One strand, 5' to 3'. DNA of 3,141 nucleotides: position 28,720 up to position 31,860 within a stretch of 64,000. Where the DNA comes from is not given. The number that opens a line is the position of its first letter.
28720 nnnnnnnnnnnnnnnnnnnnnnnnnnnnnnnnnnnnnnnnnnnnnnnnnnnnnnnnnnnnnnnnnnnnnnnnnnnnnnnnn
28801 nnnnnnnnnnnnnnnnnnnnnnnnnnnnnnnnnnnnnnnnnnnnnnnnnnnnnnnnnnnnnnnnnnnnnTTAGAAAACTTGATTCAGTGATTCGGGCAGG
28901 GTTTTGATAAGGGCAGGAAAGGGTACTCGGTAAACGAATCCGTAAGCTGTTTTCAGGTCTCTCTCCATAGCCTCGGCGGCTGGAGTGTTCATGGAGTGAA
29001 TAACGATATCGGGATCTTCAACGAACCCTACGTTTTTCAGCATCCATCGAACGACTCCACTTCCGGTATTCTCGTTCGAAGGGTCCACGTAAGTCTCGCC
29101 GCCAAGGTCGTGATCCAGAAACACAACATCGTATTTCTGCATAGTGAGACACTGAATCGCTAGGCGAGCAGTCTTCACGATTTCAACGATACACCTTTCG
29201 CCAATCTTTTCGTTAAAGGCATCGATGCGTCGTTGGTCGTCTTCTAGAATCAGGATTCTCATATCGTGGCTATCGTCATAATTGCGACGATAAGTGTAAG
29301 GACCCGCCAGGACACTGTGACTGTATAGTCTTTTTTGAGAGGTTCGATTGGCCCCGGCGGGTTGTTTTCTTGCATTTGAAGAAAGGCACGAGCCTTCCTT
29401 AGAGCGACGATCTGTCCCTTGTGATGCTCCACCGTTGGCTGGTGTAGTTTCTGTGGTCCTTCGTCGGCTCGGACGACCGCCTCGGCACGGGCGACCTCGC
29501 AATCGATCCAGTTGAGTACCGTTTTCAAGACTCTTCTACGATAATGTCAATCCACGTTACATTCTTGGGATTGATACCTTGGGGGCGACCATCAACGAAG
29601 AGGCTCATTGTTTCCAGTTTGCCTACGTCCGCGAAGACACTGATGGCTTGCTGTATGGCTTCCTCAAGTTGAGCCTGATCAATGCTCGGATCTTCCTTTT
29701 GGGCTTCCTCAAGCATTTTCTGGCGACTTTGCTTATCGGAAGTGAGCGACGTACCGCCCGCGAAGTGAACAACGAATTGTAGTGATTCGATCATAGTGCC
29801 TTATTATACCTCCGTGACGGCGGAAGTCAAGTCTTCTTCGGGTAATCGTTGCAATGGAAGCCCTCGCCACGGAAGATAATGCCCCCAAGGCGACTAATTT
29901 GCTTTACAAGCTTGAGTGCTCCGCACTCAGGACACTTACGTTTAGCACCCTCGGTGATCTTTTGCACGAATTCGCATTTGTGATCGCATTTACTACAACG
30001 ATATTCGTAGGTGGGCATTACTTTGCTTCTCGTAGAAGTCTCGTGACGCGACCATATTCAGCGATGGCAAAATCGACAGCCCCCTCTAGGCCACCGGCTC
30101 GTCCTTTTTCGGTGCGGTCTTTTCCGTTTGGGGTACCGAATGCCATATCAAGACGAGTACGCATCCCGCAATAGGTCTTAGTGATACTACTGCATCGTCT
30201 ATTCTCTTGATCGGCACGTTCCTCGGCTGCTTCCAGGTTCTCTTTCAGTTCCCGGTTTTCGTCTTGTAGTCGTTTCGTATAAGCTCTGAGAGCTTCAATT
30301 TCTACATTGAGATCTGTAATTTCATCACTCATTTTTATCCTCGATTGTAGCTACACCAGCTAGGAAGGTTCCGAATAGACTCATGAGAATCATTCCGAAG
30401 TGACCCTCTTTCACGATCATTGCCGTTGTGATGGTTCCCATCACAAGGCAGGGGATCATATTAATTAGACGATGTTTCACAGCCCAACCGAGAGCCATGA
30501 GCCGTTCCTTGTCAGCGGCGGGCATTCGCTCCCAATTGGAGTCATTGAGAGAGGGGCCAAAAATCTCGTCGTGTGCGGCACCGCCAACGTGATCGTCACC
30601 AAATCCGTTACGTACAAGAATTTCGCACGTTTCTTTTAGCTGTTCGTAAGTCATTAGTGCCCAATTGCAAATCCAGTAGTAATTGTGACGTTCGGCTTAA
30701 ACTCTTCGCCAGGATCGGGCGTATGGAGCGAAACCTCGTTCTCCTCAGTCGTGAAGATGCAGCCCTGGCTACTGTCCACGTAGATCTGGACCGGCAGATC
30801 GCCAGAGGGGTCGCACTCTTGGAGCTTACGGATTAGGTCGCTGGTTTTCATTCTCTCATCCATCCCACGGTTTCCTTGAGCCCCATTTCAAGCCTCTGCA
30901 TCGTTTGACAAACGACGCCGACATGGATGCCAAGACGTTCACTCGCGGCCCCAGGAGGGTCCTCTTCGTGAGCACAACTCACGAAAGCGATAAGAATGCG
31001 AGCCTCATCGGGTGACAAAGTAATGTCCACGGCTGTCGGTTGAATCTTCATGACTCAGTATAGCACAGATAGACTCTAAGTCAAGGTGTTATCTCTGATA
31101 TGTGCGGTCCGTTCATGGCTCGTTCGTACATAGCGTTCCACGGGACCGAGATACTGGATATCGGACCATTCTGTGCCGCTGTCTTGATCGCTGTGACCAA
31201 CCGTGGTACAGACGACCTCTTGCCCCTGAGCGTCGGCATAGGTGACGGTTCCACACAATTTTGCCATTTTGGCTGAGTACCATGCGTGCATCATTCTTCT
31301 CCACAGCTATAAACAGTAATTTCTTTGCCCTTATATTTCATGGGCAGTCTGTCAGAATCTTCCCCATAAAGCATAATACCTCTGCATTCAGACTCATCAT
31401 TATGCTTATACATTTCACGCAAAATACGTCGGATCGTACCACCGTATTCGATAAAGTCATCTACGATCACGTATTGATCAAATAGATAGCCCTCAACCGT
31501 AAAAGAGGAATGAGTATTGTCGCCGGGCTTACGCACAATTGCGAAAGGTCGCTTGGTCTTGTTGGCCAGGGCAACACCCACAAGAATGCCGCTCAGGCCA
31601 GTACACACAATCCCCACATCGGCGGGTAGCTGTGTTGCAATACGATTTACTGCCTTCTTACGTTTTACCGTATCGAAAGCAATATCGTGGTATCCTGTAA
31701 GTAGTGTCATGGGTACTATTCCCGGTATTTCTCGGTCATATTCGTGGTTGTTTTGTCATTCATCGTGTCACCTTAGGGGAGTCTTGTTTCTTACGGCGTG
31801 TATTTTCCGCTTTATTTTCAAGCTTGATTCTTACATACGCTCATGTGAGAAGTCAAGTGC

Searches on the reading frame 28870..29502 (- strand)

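Call 3: search_protein_families(library=pfam, proteins=[window:28870-29502:-], max_evalue=0.01)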
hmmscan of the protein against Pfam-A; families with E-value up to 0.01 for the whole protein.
window:28870-29502:- (210 aa): 2 families
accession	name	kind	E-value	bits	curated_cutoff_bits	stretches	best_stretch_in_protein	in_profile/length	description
PF20274.4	cREC_REC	-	3.4e-15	56.9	27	1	84-184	2-87/88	Cyclic-phosphate processing Receiver domain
PF00072.30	Response_reg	-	0.0054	17.3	30.2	1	83-135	1-54/111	Response regulator receiver domain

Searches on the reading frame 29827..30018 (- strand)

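Call 69: search_protein_families(library=phrogs, proteins=[window:29827-30018:-], max_evalue=0.001)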
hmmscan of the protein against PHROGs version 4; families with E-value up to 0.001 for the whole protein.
window:29827-30018:- (63 aa): 3 families
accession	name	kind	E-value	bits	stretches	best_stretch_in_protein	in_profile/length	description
phrog_13665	-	unknown function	3.7e-05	25.2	1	1-38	1-42/69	-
phrog_1076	-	transcription regulation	9.4e-05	22.9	1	1-35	91-126/339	FmdB-like transcriptional regulator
phrog_385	-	transcription regulation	0.00031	22.1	1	1-23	1-23/80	transcriptional regulator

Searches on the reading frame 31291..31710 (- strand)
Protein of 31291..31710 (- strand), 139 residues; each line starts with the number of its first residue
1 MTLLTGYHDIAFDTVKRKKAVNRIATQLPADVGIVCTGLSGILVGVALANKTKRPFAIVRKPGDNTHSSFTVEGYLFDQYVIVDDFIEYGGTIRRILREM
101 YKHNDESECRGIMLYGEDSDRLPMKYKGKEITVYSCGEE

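Call 3: search_protein_families(library=pfam, proteins=[window:31291-31710:-], max_evalue=0.01)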
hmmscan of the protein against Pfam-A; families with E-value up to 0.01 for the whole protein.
window:31291-31710:- (139 aa): 1 family
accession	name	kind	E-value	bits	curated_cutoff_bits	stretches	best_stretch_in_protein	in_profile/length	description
PF00156.33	Pribosyltran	-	1.2e-05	25.1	26.3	1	16-117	10-126/158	Phosphoribosyl transferase domain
